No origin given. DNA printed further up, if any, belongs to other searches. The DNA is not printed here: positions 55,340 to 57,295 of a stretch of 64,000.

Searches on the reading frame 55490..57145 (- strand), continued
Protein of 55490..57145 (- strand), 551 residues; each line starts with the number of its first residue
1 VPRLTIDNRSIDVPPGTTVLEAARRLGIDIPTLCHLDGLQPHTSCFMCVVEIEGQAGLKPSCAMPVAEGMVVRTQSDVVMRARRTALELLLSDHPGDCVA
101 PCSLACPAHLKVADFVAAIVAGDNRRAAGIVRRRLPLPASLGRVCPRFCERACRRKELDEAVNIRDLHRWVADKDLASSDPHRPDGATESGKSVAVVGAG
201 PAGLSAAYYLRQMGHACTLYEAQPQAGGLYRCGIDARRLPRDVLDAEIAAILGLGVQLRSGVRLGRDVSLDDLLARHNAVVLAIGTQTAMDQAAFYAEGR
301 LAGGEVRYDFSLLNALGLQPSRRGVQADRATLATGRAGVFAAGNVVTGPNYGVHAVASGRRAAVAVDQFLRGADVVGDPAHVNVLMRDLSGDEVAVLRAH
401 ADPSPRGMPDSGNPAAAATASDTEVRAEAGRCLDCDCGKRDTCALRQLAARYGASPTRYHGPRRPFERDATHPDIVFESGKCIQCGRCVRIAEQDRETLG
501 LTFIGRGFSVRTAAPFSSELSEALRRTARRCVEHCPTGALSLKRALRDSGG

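Call 29: search_protein_families(library=ncbifam, proteins=[L001:1006-2397:+, L001:2390-3505:+, L001:3505-3831:+, L001:3847-4521:+, L001:4518-5336:+, L001:5333-5851:+, L001:5851-7599:+, L001:2-811:+], max_evalue=0.01)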
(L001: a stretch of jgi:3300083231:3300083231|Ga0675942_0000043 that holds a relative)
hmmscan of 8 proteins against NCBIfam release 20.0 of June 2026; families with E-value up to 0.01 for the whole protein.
L001:1006-2397:+ (463 aa): 4 families
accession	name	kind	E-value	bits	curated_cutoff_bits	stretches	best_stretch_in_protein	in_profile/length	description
TIGR03300.1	assembly_YfgL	equivalog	4.1e-13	48.7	285.2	1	77-281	28-215/377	outer membrane protein assembly factor BamB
TIGR04528.1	acido_non_PQQ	subfamily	6.9e-10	38.3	650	1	122-238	66-181/493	acido-empty-quinoprotein group A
NF008351.0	PRK11138.1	equivalog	6.9e-10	38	423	1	87-281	42-230/394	outer membrane protein assembly factor BamB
TIGR03075.1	PQQ_enz_alc_DH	subfamily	0.00014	20.6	480.05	1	104-236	65-197/530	PQQ-dependent dehydrogenase, methanol/ethanol family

L001:2390-3505:+ (371 aa): 2 families
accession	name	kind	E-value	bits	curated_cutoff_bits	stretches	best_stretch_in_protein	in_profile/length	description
NF035926.1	scyF_NHL_VPEP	equivalog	2e-13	50.2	350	1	153-366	63-274/376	scytonemin biosynthesis PEP-CTERM protein ScyF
NF033206.1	ScyE_fam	subfamily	9.5e-05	22.1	80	0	342-361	11-30/333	ScyD/ScyE family protein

L001:3505-3831:+ (108 aa): 0 families

L001:3847-4521:+ (224 aa): 21 families
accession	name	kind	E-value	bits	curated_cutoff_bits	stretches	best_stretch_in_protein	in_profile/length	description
NF058577.1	FdxA_fam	equivalog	8.3e-08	32.3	65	2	101-141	14-49/52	4Fe-4S ferredoxin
NF005415.0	PRK06991.1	equivalog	1.9e-06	27.7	281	1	123-201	80-159/284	electron transport complex subunit RsxB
TIGR02912.1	sulfite_red_C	equivalog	1.1e-05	24.6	324.1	1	124-178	165-222/314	sulfite reductase subunit C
NF007382.0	PRK09898.1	equivalog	4.9e-05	22.9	213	1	104-174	133-198/208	ferredoxin-like protein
TIGR02066.1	dsrB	equivalog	0.00015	20.9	341.5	1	18-64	181-226/341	dissimilatory-type sulfite reductase subunit beta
NF040684.1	PorD_Arch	equivalog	0.00017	21.6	120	0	105-141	43-75/85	pyruvate synthase subunit PorD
TIGR03294.1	FrhG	equivalog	0.00078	19.2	245.5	1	125-174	171-220/228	coenzyme F420 hydrogenase subunit gamma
NF043069.1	T4HPD_activ_SAM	equivalog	0.0012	18.3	425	1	124-173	47-96/299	trans-4-hydroxy-L-proline dehydratase activase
TIGR01944.1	rnfB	subfamily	0.0013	18.3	68.7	0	104-140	123-155/190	RnfABCDGE type electron transport complex subunit B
TIGR02936.1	fdxN_nitrog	equivalog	0.0016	18.5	80.55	0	119-142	12-35/91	ferredoxin III, nif-specific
TIGR02179.1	PorD_KorD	subfamily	0.0021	18.1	60.05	1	105-141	36-68/78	2-oxoacid:acceptor oxidoreductase, delta subunit, pyruvate/2-ketoisovalerate family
NF040770.1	hetero_SS_HdrA2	exception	0.0033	15.6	1100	1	121-176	570-625/777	CoB-CoM heterodisulfide reductase HdrA2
NF007012.0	PRK09476.1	equivalog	0.0037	16.5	269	0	48-75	180-207/254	ferredoxin-type protein NapG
TIGR02700.1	flavo_MJ0208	hypoth_equivalog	0.004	16.4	251.35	0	122-174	142-194/234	dihydromethanopterin reductase (acceptor)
NF005505.0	PRK07118.1-4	equivalog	0.0043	16.6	378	0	103-142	150-185/265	Fe-S cluster domain-containing protein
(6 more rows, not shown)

L001:4518-5336:+ (272 aa): 16 families
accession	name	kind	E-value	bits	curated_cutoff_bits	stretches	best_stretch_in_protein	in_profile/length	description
NF007013.0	PRK09477.1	equivalog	5e-12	45.5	234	1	89-261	68-241/286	quinol dehydrogenase ferredoxin subunit NapH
NF046105.1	TransRegNosR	equivalog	1.7e-11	43.1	1000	1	73-263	440-646/680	transcriptional regulator NosR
TIGR02163.1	napH_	subfamily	1.1e-10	41.5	213.05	1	109-261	64-218/255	NapH/MauN family ferredoxin-type protein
NF045490.1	FdxA_Protbact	equivalog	1.6e-05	25.1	135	1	237-264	31-58/104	ferredoxin FdxA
NF040864.1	HgcB_ferredoxin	equivalog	0.00015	21.6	99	1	213-262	17-62/93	mercury methylation ferredoxin HgcB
TIGR04105.1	FeFe_hydrog_B1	subfamily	0.00035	19.4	450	1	236-261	134-159/462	monomeric [FeFe] hydrogenase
NF058577.1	FdxA_fam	equivalog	0.00043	20.4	65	1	244-262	7-25/52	4Fe-4S ferredoxin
NF004545.0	PRK05888.3-1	equivalog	0.00067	19.4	229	1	235-264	57-86/154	NADH-quinone oxidoreductase subunit NuoI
NF038196.1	ferrodoxin_EFR1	subfamily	0.00091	19.3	75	1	240-262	181-202/242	EFR1 family ferrodoxin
TIGR01971.1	NuoI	subfamily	0.0019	17.8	113.05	1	240-262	77-99/121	NADH-quinone oxidoreductase, chain I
TIGR02951.1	DMSO_dmsB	equivalog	0.0022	18.1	214.1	0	216-261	70-112/161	DMSO/selenate family reductase complex B subunit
NF045480.1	FdxA_Actino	equivalog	0.0028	17.9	125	1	239-261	33-55/107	ferredoxin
NF004914.0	PRK06273.1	equivalog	0.0074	16.1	163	0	241-262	48-69/167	ferredoxin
NF042909.1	FMH_DH_FwdF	exception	0.0074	15.4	375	1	239-261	173-195/336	tungsten-dependent formylmethanofuran dehydrogenase subunit FwdF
NF033683.1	di_4Fe-4S_YfhL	equivalog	0.0077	16.5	86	1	244-262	7-25/80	YfhL family 4Fe-4S dicluster ferredoxin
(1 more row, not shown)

L001:5333-5851:+ (172 aa): 11 families
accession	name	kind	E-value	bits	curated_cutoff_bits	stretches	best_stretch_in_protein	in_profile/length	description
TIGR02936.1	fdxN_nitrog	equivalog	6.3e-07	29.4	80.55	1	140-171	17-48/91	ferredoxin III, nif-specific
TIGR01971.1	NuoI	subfamily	0.00028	20.5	113.05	1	133-171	70-108/121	NADH-quinone oxidoreductase, chain I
NF058577.1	FdxA_fam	equivalog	0.00041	20.5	65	1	137-158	29-50/52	4Fe-4S ferredoxin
NF004537.0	PRK05888.1-3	equivalog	0.001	18.6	163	1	137-165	106-134/204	NADH-quinone oxidoreductase subunit NuoI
NF042909.1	FMH_DH_FwdF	exception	0.0014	17.8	375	1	134-165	284-315/336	tungsten-dependent formylmethanofuran dehydrogenase subunit FwdF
NF005503.0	PRK07118.1-2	equivalog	0.002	17.4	252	1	140-165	163-188/292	RnfABCDGE type electron transport complex subunit B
NF007012.0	PRK09476.1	equivalog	0.0029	16.8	269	1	130-170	45-85/254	ferredoxin-type protein NapG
TIGR04105.1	FeFe_hydrog_B1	subfamily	0.0055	15.4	450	1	137-157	181-201/462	monomeric [FeFe] hydrogenase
NF005504.0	PRK07118.1-3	equivalog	0.0076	15.6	437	0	122-166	149-193/293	Fe-S cluster domain-containing protein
NF040864.1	HgcB_ferredoxin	equivalog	0.0095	15.8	99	0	140-165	10-35/93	mercury methylation ferredoxin HgcB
TIGR03294.1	FrhG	equivalog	0.0096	15.7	245.5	0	139-161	198-220/228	coenzyme F420 hydrogenase subunit gamma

L001:5851-7599:+ (582 aa): 3 families
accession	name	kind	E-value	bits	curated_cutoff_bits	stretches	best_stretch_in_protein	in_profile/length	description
TIGR03300.1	assembly_YfgL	equivalog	2.1e-19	69.5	285.2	3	354-445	76-159/377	outer membrane protein assembly factor BamB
NF008351.0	PRK11138.1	equivalog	5e-09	35.1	423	1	355-509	81-236/394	outer membrane protein assembly factor BamB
TIGR03075.1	PQQ_enz_alc_DH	subfamily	3.6e-05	22.6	480.05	1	224-369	62-197/530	PQQ-dependent dehydrogenase, methanol/ethanol family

L001:2-811:+ (269 aa): 8 families
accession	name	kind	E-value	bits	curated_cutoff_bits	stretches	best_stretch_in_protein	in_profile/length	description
TIGR03300.1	assembly_YfgL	equivalog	4.3e-44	150.7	285.2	2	2-111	58-167/377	outer membrane protein assembly factor BamB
NF008351.0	PRK11138.1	equivalog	2.5e-32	111.9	423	3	2-112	62-183/394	outer membrane protein assembly factor BamB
NF053615.1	SerThrKinAfsKStmc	equivalog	8.9e-29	100.7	1300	2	123-264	658-798/809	protein serine/threonine kinase AfsK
TIGR03075.1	PQQ_enz_alc_DH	subfamily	5e-21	74.9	480.05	3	10-45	476-511/530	PQQ-dependent dehydrogenase, methanol/ethanol family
TIGR04528.1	acido_non_PQQ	subfamily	7.6e-14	51.3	650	2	5-76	54-129/493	acido-empty-quinoprotein group A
NF041516.1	PA2928_fam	subfamily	1.6e-10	40.9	70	1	22-72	317-372/376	PA2928 family protein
TIGR03074.1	PQQ_membr_DH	subfamily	5.9e-08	31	832.65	0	198-244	201-247/783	membrane-bound PQQ-dependent dehydrogenase, glucose/quinate/shikimate family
NF050114.1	Rv3212_fam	equivalog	4.9e-07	29.3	150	0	38-78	61-100/393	Rv3212 family protein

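Call 30: find_encoding_contigs(protein=P0027, flank=10000, max_places=1)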
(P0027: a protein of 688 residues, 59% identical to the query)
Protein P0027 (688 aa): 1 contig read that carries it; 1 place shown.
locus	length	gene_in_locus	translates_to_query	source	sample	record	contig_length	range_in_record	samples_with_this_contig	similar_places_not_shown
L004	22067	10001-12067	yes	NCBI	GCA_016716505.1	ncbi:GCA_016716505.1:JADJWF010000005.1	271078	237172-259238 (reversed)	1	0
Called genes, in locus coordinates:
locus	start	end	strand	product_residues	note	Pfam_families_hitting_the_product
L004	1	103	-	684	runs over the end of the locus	PF00580:UvrD-helicase, PF01443:Viral_helicase1 (faint), PF13245:AAA_19, PF13604:AAA_30 (faint), PF13087:AAA_12 (faint), PF13361:UvrD_C, PF13538:UvrD_C_2 (faint)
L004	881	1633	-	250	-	PF00406:ADK, PF13207:AAA_17, PF05191:ADK_lid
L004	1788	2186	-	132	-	PF06262:Zincin_1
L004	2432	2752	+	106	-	-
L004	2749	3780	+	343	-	-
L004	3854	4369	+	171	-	PF12838:Fer4_7 (faint), PF00037:Fer4 (weak)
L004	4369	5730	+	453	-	PF25160:LdpA_Fe-S-bd (faint), PF12801:Fer4_5, PF12837:Fer4_6 (faint), PF13183:Fer4_8 (faint), PF13187:Fer4_9 (faint), PF12801:Fer4_5, PF12838:Fer4_7 (weak), PF00037:Fer4 (weak), +3 more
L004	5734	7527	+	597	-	PF13360:PQQ_2, PF01011:PQQ (faint), PF13360:PQQ_2, PF25293:Beta-prop_EMC1_N (faint), PF13570:Beta-prop_ACSF4, PF13360:PQQ_2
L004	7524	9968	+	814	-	PF01257:2Fe-2S_thioredx, PF01512:Complex1_51K, PF10531:SLBB (weak), PF10589:NADH_4Fe-4S, PF00037:Fer4 (weak), PF14697:Fer4_21, PF00037:Fer4 (weak), PF12838:Fer4_7, +1 more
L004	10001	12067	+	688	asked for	PF13510:Fer2_4, PF14691:Fer4_20, PF13738:Pyr_redox_3 (faint), PF07992:Pyr_redox_2, PF00070:Pyr_redox (faint), PF01266:DAO (weak), PF12831:FAD_oxidored (weak), PF13450:NAD_binding_8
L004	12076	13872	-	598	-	PF28584:GH_cat, PF27250:SSO3021_2nd (weak)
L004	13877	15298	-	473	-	-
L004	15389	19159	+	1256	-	PF02775:TPP_enzyme_C, PF01558:POR, PF20169:DUF6537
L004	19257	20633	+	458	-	PF00083:Sugar_tr, PF07690:MFS_1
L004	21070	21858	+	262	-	PF01022:HTH_5 (weak), PF13601:HTH_34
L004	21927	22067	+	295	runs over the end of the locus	PF02401:LYTB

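Call 31: find_encoding_contigs(protein=P0020, flank=10000, max_places=1)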
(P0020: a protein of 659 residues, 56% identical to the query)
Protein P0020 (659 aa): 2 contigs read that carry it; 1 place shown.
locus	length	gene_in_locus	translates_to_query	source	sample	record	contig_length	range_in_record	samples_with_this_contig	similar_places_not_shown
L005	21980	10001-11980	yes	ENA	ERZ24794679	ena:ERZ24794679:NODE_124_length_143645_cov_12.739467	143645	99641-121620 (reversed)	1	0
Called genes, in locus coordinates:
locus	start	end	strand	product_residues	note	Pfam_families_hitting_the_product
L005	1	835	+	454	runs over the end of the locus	PF00884:Sulfatase, PF01663:Phosphodiest (weak), PF16347:SGSH_C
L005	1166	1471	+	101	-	PF10387:DUF2442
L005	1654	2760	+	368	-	-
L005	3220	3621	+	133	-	PF05168:HEPN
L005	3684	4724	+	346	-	PF01208:URO-D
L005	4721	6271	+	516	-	PF00884:Sulfatase, PF01663:Phosphodiest, PF16347:SGSH_C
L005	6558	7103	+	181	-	-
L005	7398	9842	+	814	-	PF01257:2Fe-2S_thioredx, PF01512:Complex1_51K, PF10589:NADH_4Fe-4S, PF14697:Fer4_21 (weak)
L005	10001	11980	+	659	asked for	PF13510:Fer2_4, PF14691:Fer4_20, PF00070:Pyr_redox (faint), PF01266:DAO (weak), PF01593:Amino_oxidase (weak), PF07992:Pyr_redox_2, PF13450:NAD_binding_8, PF13738:Pyr_redox_3 (weak), +1 more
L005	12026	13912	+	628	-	PF13360:PQQ_2, PF13570:Beta-prop_ACSF4, PF13360:PQQ_2, PF06452:CBM9_1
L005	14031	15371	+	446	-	PF13579:Glyco_trans_4_4, PF13439:Glyco_transf_4, PF00534:Glycos_transf_1, PF13692:Glyco_trans_1_4, PF13524:Glyco_trans_1_2 (weak)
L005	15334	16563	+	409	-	-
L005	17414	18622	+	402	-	PF13173:AAA_14, PF13635:DUF4143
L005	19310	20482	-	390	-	PF03781:FGE-sulfatase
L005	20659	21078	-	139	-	-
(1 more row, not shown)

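Call 32: find_encoding_contigs(protein=P0055, flank=10000, max_places=1)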
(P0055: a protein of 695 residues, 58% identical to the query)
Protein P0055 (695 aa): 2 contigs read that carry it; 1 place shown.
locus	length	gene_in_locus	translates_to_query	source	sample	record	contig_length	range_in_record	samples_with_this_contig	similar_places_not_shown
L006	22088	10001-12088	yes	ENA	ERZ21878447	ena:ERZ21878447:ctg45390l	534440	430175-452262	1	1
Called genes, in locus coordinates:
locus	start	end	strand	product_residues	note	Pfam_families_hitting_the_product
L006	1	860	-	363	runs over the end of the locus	-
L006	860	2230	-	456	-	PF13360:PQQ_2, PF01011:PQQ (weak), PF13570:Beta-prop_ACSF4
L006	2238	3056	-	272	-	PF01011:PQQ (faint), PF13360:PQQ_2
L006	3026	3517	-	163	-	-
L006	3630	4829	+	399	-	PF13570:Beta-prop_ACSF4 (weak), PF13360:PQQ_2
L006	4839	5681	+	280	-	PF08450:SGL (faint), PF01436:NHL (faint)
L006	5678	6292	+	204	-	PF12838:Fer4_7 (faint), PF00037:Fer4 (faint), PF13187:Fer4_9 (faint), PF14697:Fer4_21 (weak)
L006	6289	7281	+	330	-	PF00037:Fer4 (faint), PF12801:Fer4_5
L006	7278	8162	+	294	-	PF01257:2Fe-2S_thioredx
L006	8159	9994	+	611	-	PF01512:Complex1_51K, PF10531:SLBB (faint), PF10589:NADH_4Fe-4S, PF14697:Fer4_21 (faint), PF00037:Fer4 (weak), PF12838:Fer4_7 (weak), PF13187:Fer4_9 (weak)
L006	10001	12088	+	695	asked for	PF13510:Fer2_4, PF12831:FAD_oxidored (faint), PF14691:Fer4_20, PF00070:Pyr_redox (faint), PF01266:DAO (weak), PF07992:Pyr_redox_2, PF13450:NAD_binding_8, PF13738:Pyr_redox_3 (faint)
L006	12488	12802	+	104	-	PF13620:CarboxypepD_reg, PF13715:CarbopepD_reg_2 (weak)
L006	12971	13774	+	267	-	PF01784:DUF34_NIF3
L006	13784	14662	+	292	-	PF01784:DUF34_NIF3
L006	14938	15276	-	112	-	PF13683:rve_3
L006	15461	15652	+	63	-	-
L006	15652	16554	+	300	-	-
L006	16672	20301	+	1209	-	PF13620:CarboxypepD_reg, PF13715:CarbopepD_reg_2 (faint), PF25183:OMP_b-brl_4, PF00593:TonB_dep_Rec_b-barrel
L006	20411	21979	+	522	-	PF00884:Sulfatase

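Call 38: find_related_loci(query=A2, collection=genome_contigs, flank=10000)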
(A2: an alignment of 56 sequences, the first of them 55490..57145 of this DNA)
Query A2 (551 aa) in genome_contigs; peptide patterns used: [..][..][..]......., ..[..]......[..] (x = any residue, [..] = any of these).
600 stretches matched a pattern (row limit reached: there are more); 389 encode a relative of the query (tblastn E <= 1e-3); the best 80 are kept; 80 distinct loci.
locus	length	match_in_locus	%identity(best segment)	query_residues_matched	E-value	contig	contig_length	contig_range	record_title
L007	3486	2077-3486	43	1-495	1e-126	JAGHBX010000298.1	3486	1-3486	MAG: Planctomycetota bacterium isolate AUK267 PB_MBMC_221_c_000000000578, whole genome shotgun sequence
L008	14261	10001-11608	40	1-543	4e-119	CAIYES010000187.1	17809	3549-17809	MAG: uncultured Bacteroidales bacterium isolate Kiruna2_bin-1621 genome assembly, contig: bin-1621:187/574, whole genome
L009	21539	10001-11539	40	1-542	4e-115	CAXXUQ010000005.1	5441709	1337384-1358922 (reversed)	MAG: Prolixibacteraceae bacterium isolate 1ed242f1-85e3-4976-bbe6-76cf3140e050 genome assembly, contig: contig_5, whole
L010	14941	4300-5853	38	3-544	1e-110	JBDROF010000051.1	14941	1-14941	MAG: Bacteroidota bacterium isolate MEGAHIT-group-1.940 k141_3871310, whole genome shotgun sequence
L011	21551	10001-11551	36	1-543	1e-94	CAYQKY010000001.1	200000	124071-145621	MAG TPA_asm: uncultured Phaeodactylibacter sp. isolate SRP329715_co2_310 genome assembly, contig: NODE_107_length_200000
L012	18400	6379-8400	48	3-546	4e-82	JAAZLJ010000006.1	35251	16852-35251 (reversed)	MAG: Syntrophomonadaceae bacterium isolate AS23ysBPME_21 4962_AS23, whole genome shotgun sequence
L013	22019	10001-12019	46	3-543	6e-82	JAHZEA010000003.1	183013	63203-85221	MAG: Lachnospiraceae bacterium isolate HRGM_Genome_2630 HRGM_Genome_2630_3, whole genome shotgun sequence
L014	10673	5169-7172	43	4-541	8e-80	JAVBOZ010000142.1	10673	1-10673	MAG: Oscillospiraceae bacterium isolate EPI_MAG_00123 c_000003406140, whole genome shotgun sequence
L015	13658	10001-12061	45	3-550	9e-76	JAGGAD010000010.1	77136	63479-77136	MAG: Bacillota bacterium isolate CTSoil_081 scaffold_262, whole genome shotgun sequence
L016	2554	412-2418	45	3-541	1e-75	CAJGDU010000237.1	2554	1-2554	MAG: Clostridiaceae bacterium isolate MAG54 genome assembly, contig: k141_1209563_length_2554_cov_36.2561, whole genome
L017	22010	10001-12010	44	3-544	7e-71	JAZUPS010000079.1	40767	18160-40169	MAG: Victivallaceae bacterium isolate T1900044864_TS20190330.MAGScoT_cleanbin_000027 SGB_3120_k141_311538, whole genome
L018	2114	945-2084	40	4-409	1e-67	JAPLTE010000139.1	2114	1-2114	MAG: Verrucomicrobia bacterium isolate LacPavin_0818_WC40_MAG_59_38 LacPavin_0818_WC40_scaffold_279430, whole genome sho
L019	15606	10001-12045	42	4-543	1e-63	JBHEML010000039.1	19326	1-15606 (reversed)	MAG: Candidatus Limnocylindria bacterium isolate S3_bin.24.strict S3_NODE_39, whole genome shotgun sequence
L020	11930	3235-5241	44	3-542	2e-78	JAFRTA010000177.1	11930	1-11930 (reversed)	MAG: Clostridia bacterium isolate RGIG2774 Goat_Omasum-6__c274706, whole genome shotgun sequence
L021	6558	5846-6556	46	4-240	7e-61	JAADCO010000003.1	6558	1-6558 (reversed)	MAG: Thermodesulfobacteriota bacterium isolate L_MaxBin.001 contig-127_15664, whole genome shotgun sequence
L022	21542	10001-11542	37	1-544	5e-100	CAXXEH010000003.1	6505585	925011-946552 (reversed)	MAG: Prolixibacteraceae bacterium isolate 21914d8d-2520-4789-97d1-870cefad7186 genome assembly, contig: contig_3, whole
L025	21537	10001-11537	47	7-548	2e-58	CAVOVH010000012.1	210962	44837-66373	MAG: uncultured Cytophagales bacterium isolate MFD09779.bin.2.36 genome assembly, contig: contig_65089, whole genome sho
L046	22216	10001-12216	57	4-543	3e-48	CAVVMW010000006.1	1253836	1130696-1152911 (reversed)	MAG: uncultured bacterium isolate MFD03726.bin.2.170 genome assembly, contig: contig_25505, whole genome shotgun sequenc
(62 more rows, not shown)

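Call 46: predict_structure(alignment_id=A2)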
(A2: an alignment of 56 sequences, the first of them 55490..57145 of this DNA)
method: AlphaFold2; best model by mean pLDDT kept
length: 551 residues; sequences in the alignment: 56
mean_pLDDT: 90.5   pTM: 0.89
mean pLDDT of the five models: 90.5, 90.5, 88.4, 87.4, 87.3
residues with pLDDT >= 90: 388; 70-90: 127; 50-70: 33; < 50: 3
segments of 3 or more residues with pLDDT < 50: none
pLDDT, mean of each block of 10 residues (from residue 1): 97 96 97 90 85 96 96 97 95 90 95 94 94 96 93 91 94 94 94 98 98 98 94 89 97 97 96 98 87 66 71 94 93 97 91 96 98 92 86 87 82 63 93 89 93 91 86 92 91 90 66 79 91 94 78 35
secondary structure, 60 per line:
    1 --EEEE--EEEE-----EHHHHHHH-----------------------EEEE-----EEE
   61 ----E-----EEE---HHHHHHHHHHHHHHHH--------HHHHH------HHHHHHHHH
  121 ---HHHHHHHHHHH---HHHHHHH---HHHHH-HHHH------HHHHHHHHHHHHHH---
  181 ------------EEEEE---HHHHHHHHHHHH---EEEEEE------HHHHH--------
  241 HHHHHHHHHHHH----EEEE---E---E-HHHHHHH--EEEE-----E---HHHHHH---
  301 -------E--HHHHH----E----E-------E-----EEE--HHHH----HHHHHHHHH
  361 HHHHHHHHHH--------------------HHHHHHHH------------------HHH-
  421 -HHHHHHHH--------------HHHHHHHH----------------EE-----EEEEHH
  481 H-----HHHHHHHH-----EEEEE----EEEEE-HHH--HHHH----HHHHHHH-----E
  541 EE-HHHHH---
elements in order: E3-6 E9-12 H19-25 E49-52 E58-60 E71-73 H77-92 H101-105 H112-120 H124-134 H138-144 H148-152 H154-157 H164-177 E193-197 H201-212 E216-221 H228-232 H241-252 E257-260 H270-276 E279-282 H292-297 H311-315 E339-341 H344-347 H352-370 H391-398 H422-429 H444-451 E475-478 H487-494 E500-504 E509-513 H520-523 H528-534 E540-542 H544-548
